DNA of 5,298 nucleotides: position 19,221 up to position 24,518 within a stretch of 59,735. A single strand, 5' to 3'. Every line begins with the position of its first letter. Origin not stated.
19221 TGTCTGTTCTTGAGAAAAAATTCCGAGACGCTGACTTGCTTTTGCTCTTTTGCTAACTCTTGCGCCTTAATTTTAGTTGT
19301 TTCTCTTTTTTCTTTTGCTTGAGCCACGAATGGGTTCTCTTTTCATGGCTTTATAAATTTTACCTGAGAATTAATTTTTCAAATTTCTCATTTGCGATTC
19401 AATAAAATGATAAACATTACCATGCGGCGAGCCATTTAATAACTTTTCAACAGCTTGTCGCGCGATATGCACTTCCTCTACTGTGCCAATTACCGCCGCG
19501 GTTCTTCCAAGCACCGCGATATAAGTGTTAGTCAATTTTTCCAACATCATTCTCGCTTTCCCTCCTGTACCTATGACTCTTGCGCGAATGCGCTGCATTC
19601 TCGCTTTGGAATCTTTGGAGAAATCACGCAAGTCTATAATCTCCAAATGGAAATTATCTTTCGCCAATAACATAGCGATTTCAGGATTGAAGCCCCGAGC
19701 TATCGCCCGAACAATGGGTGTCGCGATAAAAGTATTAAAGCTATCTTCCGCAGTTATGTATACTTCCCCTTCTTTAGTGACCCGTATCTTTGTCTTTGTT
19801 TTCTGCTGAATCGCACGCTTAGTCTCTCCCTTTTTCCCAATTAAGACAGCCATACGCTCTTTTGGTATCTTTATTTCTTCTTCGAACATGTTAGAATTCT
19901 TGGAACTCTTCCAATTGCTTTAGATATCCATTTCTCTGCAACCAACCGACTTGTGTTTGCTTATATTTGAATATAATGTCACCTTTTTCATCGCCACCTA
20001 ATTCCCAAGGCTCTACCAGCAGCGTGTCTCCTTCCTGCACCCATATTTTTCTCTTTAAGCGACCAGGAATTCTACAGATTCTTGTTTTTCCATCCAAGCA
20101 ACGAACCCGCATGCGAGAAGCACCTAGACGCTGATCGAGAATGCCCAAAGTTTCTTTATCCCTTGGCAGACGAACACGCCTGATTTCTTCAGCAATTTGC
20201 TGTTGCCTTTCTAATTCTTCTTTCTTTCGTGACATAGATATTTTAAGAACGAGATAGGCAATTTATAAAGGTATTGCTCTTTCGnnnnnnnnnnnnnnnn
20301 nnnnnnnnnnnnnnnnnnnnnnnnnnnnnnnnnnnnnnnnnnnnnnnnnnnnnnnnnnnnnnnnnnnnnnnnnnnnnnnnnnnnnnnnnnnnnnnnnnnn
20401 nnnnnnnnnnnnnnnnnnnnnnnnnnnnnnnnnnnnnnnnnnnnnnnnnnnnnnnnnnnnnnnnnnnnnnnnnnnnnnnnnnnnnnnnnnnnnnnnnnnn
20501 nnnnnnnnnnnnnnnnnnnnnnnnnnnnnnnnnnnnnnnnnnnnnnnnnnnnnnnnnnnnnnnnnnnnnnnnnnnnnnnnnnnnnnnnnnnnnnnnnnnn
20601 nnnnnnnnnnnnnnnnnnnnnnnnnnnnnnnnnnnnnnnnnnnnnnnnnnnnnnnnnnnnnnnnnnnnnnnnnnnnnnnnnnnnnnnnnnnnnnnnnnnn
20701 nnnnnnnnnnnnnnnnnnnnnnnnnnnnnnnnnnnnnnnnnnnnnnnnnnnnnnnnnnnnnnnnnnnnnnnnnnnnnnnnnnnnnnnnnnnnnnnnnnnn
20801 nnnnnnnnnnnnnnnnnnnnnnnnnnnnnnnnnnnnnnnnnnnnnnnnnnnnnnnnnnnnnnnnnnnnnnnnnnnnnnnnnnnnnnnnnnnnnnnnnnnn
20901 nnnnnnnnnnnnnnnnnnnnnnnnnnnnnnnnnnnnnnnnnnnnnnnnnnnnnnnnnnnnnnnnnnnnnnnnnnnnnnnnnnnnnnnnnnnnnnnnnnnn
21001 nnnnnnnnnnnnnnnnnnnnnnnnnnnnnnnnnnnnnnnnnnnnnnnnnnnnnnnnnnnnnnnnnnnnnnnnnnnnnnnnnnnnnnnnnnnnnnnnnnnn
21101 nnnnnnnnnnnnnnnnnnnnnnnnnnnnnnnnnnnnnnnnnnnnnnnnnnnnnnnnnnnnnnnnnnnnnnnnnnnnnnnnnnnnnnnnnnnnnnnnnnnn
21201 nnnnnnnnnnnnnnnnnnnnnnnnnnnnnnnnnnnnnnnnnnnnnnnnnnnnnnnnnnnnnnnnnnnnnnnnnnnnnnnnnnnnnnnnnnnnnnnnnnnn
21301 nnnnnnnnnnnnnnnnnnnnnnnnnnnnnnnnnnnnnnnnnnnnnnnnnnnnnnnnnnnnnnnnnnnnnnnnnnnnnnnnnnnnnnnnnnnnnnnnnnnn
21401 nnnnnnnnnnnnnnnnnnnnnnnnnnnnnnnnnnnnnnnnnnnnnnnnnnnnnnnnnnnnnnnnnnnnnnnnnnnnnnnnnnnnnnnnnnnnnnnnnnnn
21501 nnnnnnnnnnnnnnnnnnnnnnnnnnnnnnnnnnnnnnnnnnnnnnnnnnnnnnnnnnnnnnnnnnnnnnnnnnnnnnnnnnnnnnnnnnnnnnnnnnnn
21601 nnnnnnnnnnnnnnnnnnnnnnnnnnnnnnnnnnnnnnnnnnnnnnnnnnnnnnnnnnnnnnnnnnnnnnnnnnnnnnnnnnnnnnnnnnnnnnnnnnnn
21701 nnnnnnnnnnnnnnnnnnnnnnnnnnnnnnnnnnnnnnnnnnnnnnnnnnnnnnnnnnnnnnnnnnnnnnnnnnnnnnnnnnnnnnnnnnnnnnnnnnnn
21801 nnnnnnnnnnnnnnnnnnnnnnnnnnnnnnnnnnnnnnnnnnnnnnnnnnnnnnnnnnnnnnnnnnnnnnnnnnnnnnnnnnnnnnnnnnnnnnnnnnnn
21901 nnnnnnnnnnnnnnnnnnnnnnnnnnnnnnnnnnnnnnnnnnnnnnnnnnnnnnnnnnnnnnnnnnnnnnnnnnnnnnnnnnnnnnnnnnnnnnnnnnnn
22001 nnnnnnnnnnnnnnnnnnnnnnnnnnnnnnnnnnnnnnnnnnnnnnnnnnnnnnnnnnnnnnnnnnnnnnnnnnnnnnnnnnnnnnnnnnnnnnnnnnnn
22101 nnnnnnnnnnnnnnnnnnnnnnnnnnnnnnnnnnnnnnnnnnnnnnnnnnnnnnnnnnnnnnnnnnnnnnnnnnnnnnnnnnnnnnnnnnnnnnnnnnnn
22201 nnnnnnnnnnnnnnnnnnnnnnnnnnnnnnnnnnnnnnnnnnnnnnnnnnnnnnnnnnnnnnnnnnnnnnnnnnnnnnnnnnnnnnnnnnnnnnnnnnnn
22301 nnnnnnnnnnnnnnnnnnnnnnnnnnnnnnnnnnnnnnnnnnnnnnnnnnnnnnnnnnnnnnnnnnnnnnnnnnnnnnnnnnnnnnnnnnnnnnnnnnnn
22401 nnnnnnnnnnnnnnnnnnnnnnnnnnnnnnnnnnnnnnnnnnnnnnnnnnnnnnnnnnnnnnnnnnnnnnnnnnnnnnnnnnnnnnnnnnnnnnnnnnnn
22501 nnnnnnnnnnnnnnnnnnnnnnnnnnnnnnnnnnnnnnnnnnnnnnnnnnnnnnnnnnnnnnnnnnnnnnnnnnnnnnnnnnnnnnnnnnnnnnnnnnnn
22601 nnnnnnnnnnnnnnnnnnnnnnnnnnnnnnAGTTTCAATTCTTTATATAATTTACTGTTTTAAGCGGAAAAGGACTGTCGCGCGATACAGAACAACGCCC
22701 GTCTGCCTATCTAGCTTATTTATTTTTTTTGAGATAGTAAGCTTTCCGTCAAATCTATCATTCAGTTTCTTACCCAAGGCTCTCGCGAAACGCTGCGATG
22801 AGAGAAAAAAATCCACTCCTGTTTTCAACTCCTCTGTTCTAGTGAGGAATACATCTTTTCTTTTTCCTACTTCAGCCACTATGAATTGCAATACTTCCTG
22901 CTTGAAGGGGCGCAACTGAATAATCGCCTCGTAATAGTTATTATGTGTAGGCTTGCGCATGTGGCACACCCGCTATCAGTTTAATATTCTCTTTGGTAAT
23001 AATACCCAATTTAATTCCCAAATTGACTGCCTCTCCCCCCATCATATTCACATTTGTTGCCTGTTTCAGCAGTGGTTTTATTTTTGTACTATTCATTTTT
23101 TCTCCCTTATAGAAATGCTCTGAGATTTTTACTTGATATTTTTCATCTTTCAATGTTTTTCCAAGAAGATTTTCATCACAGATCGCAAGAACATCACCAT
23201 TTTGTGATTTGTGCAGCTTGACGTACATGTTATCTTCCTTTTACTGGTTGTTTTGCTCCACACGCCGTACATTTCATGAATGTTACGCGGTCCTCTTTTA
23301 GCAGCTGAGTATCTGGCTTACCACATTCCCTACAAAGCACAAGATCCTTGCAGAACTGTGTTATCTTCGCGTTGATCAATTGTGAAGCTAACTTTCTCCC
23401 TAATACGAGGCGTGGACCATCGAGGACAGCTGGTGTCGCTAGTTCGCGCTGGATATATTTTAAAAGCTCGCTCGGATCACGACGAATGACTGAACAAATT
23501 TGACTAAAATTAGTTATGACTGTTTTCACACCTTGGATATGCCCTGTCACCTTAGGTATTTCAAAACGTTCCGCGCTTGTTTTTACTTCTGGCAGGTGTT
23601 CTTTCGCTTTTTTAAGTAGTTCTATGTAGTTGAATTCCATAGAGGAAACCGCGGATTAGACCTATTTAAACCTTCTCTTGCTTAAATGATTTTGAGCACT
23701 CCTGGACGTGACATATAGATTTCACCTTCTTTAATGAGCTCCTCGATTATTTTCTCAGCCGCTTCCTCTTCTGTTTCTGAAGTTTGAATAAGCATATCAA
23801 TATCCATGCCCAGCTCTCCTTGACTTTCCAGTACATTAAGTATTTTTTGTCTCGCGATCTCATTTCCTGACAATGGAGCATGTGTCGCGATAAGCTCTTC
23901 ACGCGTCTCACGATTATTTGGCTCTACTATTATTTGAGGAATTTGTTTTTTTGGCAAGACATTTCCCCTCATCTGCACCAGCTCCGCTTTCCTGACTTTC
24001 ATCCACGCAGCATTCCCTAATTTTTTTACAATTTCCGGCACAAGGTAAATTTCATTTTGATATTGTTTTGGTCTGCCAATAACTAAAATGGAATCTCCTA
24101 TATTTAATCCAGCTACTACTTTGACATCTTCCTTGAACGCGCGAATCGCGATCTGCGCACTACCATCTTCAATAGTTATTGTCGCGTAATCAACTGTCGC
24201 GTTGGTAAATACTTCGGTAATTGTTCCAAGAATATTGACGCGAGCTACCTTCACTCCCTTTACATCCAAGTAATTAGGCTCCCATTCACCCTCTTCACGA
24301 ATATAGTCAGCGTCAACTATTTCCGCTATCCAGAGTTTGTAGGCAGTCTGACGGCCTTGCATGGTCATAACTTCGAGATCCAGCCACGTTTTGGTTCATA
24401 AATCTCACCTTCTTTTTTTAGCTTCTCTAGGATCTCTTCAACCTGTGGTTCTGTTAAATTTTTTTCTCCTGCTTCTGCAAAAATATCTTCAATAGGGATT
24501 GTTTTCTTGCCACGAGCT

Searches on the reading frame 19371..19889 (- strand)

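Call 17: search_protein_families(library=pfam, proteins=[window:19371-19889:-])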
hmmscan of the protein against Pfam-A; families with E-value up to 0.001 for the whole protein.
window:19371-19889:- (172 aa): 6 families
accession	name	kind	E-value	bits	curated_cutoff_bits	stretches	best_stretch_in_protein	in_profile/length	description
PF21800.4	KH_KRR1_2nd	-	3.5e-14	53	27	1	82-152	3-72/91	KRR1 small subunit processome component, second KH domain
PF00013.35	KH_1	-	5.6e-14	52.1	21.5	1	4-47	2-52/66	KH domain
PF22891.2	KH_PNO1_2nd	-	4.1e-10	40.1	27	1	83-162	3-82/90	Eukaryotic type KH-domain (KH-domain type I) (327.11.2)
PF07650.23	KH_2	-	5.9e-05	23.2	22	1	6-47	29-70/78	KH domain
PF22675.2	KH-I_KHDC4-BBP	-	0.00064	20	30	0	14-46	9-41/76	KHDC4/BBP-like, KH-domain type I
PF13083.13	KH_KhpA-B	-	0.00083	19.7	32.1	0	5-29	32-56/73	KhpA/KhpB, KH domain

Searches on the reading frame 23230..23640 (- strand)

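Call 17: search_protein_families(library=pfam, proteins=[window:23230-23640:-])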
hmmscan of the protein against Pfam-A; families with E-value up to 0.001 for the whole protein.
window:23230-23640:- (136 aa): 1 family
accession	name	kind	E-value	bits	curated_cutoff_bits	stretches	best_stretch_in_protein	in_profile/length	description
PF01873.23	eIF-5_eIF-2B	-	5.1e-32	110.7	27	1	19-130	4-117/117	Domain found in IF2B/IF5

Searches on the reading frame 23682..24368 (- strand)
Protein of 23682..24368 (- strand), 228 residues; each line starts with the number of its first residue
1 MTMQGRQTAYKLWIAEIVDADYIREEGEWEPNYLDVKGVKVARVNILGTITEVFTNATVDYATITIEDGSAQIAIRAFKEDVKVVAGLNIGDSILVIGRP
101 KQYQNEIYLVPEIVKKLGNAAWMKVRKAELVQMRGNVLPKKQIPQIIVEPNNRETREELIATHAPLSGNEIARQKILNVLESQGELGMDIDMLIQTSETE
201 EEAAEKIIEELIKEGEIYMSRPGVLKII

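Call 17: search_protein_families(library=pfam, proteins=[window:23682-24368:-])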
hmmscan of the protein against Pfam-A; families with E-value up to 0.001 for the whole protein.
window:23682-24368:- (228 aa): 1 family
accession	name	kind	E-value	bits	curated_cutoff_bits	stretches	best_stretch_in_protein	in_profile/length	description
PF01336.31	tRNA_anti-codon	-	2e-07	31.3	27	1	46-112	3-70/75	OB-fold nucleic acid binding domain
